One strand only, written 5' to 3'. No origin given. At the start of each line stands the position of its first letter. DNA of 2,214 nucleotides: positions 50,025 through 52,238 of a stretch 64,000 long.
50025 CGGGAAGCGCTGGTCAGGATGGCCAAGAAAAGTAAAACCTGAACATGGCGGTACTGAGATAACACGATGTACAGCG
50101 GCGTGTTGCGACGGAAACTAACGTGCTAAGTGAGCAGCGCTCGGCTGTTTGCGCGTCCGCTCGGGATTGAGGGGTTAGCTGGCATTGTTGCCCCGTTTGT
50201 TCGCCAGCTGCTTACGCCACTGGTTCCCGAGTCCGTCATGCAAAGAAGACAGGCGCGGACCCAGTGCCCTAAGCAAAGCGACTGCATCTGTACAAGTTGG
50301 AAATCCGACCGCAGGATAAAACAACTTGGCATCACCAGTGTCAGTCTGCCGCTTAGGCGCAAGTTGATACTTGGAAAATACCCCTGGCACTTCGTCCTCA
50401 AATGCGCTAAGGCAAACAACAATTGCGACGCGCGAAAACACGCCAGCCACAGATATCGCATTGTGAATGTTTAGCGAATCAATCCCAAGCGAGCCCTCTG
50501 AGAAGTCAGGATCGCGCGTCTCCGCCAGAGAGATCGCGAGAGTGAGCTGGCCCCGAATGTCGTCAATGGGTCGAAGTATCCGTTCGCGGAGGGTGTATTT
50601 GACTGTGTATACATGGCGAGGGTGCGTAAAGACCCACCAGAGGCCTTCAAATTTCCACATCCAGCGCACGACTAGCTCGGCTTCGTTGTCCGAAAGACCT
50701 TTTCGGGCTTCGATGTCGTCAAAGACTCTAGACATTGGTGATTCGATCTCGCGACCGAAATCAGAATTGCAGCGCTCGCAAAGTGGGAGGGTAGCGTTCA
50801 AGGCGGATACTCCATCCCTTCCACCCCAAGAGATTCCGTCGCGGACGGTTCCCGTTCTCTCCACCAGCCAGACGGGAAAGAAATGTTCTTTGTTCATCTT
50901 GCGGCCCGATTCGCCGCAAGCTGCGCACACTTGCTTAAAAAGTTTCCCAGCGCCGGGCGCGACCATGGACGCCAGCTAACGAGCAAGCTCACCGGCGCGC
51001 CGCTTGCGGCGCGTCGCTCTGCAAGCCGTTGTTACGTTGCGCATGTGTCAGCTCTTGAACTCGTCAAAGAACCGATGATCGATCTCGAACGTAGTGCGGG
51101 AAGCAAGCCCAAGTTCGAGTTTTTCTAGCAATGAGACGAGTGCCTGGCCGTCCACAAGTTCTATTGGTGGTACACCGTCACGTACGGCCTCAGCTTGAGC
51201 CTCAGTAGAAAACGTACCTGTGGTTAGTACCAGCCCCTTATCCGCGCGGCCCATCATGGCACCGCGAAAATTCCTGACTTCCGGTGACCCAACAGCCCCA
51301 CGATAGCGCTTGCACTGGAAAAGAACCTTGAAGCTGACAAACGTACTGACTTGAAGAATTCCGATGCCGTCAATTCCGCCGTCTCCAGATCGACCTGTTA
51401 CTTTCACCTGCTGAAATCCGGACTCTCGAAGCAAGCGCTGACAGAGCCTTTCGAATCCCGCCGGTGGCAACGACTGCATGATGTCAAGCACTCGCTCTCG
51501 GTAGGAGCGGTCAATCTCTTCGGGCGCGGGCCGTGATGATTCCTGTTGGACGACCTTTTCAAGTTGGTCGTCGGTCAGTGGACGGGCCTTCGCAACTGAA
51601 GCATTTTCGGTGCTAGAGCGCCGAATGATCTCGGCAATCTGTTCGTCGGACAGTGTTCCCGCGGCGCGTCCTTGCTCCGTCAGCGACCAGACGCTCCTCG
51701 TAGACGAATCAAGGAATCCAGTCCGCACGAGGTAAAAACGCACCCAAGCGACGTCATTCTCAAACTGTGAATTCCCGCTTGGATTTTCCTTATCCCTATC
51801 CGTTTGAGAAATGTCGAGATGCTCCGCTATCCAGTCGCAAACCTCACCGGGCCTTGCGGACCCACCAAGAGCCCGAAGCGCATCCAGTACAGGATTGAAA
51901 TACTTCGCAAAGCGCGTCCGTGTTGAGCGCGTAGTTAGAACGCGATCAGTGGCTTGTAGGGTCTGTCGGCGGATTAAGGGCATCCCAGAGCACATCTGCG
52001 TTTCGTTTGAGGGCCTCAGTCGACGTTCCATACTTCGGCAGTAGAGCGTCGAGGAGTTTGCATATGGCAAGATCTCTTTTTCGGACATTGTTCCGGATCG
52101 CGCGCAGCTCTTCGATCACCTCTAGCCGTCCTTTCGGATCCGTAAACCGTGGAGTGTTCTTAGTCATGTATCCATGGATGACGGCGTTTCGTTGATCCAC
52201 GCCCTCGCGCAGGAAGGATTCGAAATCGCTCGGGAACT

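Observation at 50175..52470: Co-directional nuclease cluster: Rx4H (HEPN-like) protein overlapping an Mrr-type endonuclease, followed by an HNH-like protein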

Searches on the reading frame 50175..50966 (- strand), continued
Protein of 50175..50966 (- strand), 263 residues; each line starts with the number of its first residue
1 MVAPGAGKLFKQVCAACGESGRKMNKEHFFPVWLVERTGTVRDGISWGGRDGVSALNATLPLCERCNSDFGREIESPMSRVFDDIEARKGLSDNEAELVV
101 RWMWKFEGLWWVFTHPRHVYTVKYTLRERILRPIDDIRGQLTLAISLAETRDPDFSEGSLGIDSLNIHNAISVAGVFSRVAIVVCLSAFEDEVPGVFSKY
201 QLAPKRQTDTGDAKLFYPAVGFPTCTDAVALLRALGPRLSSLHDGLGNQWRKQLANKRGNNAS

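Call 64: get_annotated_region(hit=H9, flank=5000)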
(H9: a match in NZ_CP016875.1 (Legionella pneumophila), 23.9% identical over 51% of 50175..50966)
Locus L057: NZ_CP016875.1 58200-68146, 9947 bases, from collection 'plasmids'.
description: Legionella pneumophila subsp. pneumophila strain FFI329 plasmid unnamed, complete sequence
organism: Legionella pneumophila (NCBI taxid 91891)
taxonomy: Bacteria; Pseudomonadota; Gammaproteobacteria; Legionellales; Legionellaceae; Legionella; Legionella pneumophila
host: -; source: Glomma River; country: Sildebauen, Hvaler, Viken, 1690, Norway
typing (MOB-suite, as given by PLSDB): conjugative; relaxase MOBF; mating-pair formation MPF_F
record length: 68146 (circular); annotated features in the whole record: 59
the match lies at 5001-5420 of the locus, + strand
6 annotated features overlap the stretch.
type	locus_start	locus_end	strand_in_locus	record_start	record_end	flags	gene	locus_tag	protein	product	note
CDS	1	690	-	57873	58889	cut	-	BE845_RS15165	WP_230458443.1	ParA family protein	-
CDS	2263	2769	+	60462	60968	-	umuD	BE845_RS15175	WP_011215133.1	translesion error-prone DNA polymerase V autoproteolytic subunit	-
CDS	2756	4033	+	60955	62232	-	-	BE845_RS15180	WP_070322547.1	Y-family DNA polymerase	-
CDS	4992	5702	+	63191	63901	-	-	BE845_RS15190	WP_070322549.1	hypothetical protein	-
CDS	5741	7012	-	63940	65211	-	-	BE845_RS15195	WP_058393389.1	IS256 family transposase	-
CDS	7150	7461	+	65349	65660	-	-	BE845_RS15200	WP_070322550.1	hypothetical protein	-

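Call 72: find_encoding_contigs(protein=P0036, flank=6000, max_places=2)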
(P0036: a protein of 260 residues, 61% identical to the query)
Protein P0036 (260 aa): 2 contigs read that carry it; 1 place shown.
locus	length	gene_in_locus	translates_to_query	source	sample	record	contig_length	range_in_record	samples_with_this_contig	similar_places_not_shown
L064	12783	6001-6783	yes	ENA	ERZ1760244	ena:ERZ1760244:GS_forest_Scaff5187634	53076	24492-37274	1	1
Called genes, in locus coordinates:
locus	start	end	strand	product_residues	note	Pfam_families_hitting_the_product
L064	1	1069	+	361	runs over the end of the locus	PF02423:OCD_Mu_crystall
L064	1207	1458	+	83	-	-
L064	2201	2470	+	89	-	-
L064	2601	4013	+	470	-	PF07143:AttH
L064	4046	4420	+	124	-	-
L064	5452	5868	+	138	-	-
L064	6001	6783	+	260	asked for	-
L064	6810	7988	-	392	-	PF13384:HTH_23 (weak), PF13518:HTH_28, PF13551:HTH_29 (weak), PF13565:HTH_32, PF00665:rve, PF13683:rve_3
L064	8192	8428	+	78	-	-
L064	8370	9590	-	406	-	PF07690:MFS_1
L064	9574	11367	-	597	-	PF00005:ABC_tran, PF00006:ATP-synt_ab (faint), PF02463:SMC_N (faint), PF13304:AAA_21 (faint), PF12848:ABC_tran_Xtn, PF00005:ABC_tran, PF13191:AAA_16 (weak), PF16326:ABC_tran_CTD, +1 more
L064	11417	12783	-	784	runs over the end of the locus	PF00521:DNA_topoisoIV, PF03989:DNA_gyraseA_C (weak)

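Call 74: search_protein_families(library=pfam, proteins=[L009:6428-6874:+, L064:5452-5868:+], max_evalue=0.01)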
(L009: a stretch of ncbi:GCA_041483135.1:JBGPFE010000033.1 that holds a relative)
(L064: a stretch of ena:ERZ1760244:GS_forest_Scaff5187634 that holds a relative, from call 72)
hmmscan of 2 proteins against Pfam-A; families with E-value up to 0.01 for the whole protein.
L009:6428-6874:+ (148 aa): 0 families

L064:5452-5868:+ (138 aa): 1 family
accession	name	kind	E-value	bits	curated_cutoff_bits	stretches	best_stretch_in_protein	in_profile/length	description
PF24838.2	8xMP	-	0.00018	21.8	30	1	10-87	8-86/136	Octameric membrane protein family (8xMP)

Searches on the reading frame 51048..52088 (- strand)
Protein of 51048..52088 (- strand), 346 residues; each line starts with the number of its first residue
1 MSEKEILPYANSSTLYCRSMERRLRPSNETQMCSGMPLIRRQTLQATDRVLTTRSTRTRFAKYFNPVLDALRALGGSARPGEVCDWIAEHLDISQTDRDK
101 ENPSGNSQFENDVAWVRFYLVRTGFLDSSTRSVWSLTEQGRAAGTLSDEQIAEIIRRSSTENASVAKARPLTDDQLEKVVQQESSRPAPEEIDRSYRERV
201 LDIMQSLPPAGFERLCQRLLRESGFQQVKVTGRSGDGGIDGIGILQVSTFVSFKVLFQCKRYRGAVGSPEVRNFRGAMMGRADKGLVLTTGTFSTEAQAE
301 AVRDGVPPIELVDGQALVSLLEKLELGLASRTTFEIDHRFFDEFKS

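Call 3: search_protein_families(library=pfam, proteins=[window:51048-52088:-], max_evalue=1)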
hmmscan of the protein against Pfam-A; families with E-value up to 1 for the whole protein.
window:51048-52088:- (346 aa): 5 families
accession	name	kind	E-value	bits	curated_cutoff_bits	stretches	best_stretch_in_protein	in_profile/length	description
PF04471.18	Mrr_cat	-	5e-32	110.9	21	1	205-321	2-115/115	Restriction endonuclease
PF14338.12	Mrr_N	-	1.3e-20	73.8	29.5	1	60-143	1-84/87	Mrr N-terminal domain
PF22722.2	NA-iREase1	-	1.9e-10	41.1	27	1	212-318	1-105/106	NACHT-associated inactive Restriction Endonuclease 1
PF10356.15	RRG7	-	0.0029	17.5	22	0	212-249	9-47/185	Required for respiratory growth protein 7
PF13565.12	HTH_32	-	0.019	15.9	33.7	0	180-223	17-59/73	Homeodomain-like domain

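Call 4: search_protein_families(library=padloc, proteins=[window:51048-52088:-], max_evalue=1)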
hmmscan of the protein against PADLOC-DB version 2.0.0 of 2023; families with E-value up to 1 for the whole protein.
window:51048-52088:- (346 aa): 9 families
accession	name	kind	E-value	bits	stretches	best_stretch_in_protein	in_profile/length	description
PDLC04806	PDC-S02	-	6.5e-28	95.9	1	173-322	151-301/324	-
PDLC04796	PDC-S02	-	2e-27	94.1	1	193-344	229-382/390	-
PDLC03657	mREase_IV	-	3.4e-27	93.6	1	59-342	5-312/317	Type IV methyl-directed restriction enzyme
PDLC04819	PDC-S02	-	2.1e-16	58.1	1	176-323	164-308/334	-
PDLC04815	PDC-S02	-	2.4e-09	35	1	149-303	150-301/346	-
PDLC03206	mREase_II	-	1.5e-08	31.6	1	214-323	284-398/434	Type II methyl-directed restriction enzyme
PDLC03852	LmuA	-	3.3e-07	28.6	1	202-264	13-77/336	-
PDLC03203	mREase_II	-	3.9e-06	24.3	1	170-323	217-373/393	Type II methyl-directed restriction enzyme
PDLC00628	ZorD1|ZorD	-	0.0057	12.3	1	202-244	1022-1063/1171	"SWI2/SNF2 helicase, Mrr-like nuclease"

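Call 5: search_protein_families(library=ncbifam, proteins=[window:51048-52088:-], max_evalue=1)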
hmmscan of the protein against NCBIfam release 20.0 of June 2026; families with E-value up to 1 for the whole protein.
window:51048-52088:- (346 aa): 0 families

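Call 60: search_protein_families(library=phrogs, proteins=[window:51048-51983:-], max_evalue=0.1)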
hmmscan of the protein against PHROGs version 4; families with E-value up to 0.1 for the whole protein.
window:51048-51983:- (311 aa): 2 families
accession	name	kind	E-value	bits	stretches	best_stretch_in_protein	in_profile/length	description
phrog_19856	-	unknown function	3.3e-07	31.2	1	164-287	63-179/192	-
phrog_33422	-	unknown function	0.0011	19.4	1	177-280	116-213/220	-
